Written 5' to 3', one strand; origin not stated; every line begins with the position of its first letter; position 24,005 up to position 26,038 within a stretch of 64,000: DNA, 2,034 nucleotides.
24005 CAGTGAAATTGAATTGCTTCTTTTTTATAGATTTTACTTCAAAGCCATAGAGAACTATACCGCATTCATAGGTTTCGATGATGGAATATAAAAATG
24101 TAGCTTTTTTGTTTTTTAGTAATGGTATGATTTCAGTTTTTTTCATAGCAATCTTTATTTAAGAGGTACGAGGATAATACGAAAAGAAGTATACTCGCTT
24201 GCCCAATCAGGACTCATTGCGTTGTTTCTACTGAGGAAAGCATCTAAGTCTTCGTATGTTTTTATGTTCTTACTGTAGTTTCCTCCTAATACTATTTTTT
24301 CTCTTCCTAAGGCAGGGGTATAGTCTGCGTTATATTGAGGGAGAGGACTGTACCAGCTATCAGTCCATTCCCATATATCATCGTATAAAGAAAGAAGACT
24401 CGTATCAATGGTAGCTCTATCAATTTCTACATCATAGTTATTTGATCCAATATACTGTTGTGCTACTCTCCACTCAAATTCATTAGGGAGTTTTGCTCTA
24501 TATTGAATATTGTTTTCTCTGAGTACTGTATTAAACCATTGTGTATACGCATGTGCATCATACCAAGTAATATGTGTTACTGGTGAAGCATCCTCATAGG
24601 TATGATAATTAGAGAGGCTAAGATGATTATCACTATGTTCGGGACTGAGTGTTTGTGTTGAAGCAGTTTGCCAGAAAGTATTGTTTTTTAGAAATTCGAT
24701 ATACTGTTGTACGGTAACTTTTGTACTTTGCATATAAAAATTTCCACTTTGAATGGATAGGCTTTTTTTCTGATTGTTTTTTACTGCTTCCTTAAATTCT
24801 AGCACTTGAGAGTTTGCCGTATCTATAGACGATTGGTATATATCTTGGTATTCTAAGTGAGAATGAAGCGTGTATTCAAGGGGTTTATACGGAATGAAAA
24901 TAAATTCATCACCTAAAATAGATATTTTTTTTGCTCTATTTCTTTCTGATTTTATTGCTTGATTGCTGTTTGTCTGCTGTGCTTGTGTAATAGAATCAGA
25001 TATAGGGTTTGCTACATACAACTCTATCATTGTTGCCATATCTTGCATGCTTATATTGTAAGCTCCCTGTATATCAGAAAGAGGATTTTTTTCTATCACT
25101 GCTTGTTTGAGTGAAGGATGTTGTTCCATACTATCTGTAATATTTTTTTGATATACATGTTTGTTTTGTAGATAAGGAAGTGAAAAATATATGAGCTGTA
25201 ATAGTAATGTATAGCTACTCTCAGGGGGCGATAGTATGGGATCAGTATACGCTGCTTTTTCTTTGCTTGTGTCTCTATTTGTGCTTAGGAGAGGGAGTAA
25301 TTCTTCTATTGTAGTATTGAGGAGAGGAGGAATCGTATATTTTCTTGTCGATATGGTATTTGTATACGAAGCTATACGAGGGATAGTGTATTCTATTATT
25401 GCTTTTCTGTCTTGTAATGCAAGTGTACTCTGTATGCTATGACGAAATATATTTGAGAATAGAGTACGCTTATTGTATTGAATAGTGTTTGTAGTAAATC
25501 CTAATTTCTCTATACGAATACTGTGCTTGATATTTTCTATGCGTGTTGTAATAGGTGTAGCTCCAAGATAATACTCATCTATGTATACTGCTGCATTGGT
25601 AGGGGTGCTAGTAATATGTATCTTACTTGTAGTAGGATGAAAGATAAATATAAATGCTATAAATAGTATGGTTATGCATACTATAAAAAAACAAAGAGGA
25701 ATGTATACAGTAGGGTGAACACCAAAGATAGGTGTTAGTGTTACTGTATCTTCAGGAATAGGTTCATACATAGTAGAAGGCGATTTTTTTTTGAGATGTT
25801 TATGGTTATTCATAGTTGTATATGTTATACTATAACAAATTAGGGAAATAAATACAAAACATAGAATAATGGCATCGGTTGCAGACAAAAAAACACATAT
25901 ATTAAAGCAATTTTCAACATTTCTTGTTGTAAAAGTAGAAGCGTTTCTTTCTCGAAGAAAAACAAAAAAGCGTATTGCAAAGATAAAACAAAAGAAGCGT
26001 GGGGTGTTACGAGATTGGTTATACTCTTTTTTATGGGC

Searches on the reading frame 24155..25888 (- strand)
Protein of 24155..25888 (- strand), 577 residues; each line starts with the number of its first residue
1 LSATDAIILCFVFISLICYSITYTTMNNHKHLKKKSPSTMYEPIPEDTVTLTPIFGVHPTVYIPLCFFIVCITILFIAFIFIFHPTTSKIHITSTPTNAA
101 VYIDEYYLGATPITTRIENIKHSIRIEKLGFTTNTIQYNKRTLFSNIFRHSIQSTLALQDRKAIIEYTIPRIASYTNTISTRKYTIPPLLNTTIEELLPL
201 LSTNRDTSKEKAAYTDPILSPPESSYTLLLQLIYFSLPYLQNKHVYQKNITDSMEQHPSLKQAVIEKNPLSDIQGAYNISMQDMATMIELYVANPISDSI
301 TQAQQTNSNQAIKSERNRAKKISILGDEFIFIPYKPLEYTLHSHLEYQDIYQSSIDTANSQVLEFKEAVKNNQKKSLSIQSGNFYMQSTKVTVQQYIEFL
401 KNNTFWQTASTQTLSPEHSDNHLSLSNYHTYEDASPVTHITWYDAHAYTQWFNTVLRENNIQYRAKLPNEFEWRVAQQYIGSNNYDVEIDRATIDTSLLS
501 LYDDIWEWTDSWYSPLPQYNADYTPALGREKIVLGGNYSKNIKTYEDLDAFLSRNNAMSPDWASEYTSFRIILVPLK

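Call 72: search_protein_families(library=pfam, proteins=[window:24155-25888:-], max_evalue=0.00001)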
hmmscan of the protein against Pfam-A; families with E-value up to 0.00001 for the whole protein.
window:24155-25888:- (577 aa): 2 families
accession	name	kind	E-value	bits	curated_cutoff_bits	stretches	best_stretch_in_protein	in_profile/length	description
PF03781.23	FGE-sulfatase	-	3.6e-17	63.3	23.3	1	377-477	30-122/255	Sulfatase-modifying factor enzyme 1-like domain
PF08308.17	PEGA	-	3.6e-11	43.2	20.8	1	88-133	2-48/71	PEGA domain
